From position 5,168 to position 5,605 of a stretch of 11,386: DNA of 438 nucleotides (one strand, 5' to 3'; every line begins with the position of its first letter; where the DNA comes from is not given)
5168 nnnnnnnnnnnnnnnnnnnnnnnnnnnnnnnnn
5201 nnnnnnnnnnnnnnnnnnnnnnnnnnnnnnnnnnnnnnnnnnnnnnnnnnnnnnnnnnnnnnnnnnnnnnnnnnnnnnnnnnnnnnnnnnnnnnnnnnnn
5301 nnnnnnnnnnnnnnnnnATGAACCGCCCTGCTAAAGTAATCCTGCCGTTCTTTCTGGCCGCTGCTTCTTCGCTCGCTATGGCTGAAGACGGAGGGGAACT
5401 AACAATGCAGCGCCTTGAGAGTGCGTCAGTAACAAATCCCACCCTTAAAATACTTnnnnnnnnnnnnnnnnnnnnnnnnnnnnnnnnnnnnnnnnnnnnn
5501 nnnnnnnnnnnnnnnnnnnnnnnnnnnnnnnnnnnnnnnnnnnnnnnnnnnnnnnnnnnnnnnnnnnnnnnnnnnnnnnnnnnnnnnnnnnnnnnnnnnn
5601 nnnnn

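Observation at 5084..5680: A+T-rich cassette encoding an unassigned small periplasmic protein between two metal-regulator genes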

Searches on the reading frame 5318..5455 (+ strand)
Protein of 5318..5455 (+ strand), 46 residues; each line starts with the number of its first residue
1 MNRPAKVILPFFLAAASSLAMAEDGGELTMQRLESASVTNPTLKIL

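Call 38: find_homologous_proteins(query=A4, max_evalue=10)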
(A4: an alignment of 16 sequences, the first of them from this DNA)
Query A4 (16 sequences) (46 aa, profile of the alignment): 13 proteins with E <= 10 among 242 candidates.
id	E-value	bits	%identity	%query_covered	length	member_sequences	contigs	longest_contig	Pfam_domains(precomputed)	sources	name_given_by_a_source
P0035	1.4e-22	97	57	100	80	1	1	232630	-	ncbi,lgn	ncbi:co-regulatory protein PtrA N-terminal domain-containing protein (plasmid) [Pseudomonas luteola]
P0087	4.5e-20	89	54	100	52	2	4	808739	-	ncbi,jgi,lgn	-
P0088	6.0e-20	88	80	100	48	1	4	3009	-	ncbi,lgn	-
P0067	7.5e-20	88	100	100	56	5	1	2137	-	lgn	-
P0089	1.8e-18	84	48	100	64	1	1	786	-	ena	-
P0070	3.3e-17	80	100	91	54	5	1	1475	-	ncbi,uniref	ncbi:co-regulatory protein PtrA N-terminal domain-containing protein, partial [Stutzerimonas baleari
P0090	4.9e-17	79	59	80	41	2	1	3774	-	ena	-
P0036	5.0e-17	79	100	91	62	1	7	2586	-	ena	-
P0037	8.9e-16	75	95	91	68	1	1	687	-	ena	-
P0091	1.0e-13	69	52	72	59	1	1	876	-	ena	-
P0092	1.4e-8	52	96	61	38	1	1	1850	-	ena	-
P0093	2.3e-5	42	100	57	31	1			-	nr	nr:hypothetical protein [Halopseudomonas aestusnigri]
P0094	1.3e+0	27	-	-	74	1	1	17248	-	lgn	-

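Call 42: search_protein_families(library=ncbifam, proteins=[P0094], max_evalue=1)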
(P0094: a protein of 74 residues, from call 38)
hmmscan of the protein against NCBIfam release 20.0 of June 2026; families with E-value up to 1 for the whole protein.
P0094 (74 aa): 2 families
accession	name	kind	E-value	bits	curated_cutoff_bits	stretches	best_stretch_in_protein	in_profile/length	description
NF041599.1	reg_PtrA_PA2808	domain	0.00011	22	31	2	34-52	20-38/46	co-regulatory protein PtrA N-terminal domain-containing protein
TIGR02549.2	CRISPR_DxTHG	domain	0.046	13.8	21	1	3-18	5-20/26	CRISPR-associated DxTHG motif protein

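Call 67: search_protein_families(library=pfam, proteins=[P0094], max_evalue=1)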
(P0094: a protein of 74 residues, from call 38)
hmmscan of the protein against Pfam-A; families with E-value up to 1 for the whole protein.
P0094 (74 aa): 1 family
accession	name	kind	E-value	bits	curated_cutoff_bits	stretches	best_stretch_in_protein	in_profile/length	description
PF08690.15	GET2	-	0.23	11.5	25.5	1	44-65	6-28/309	GET complex subunit GET2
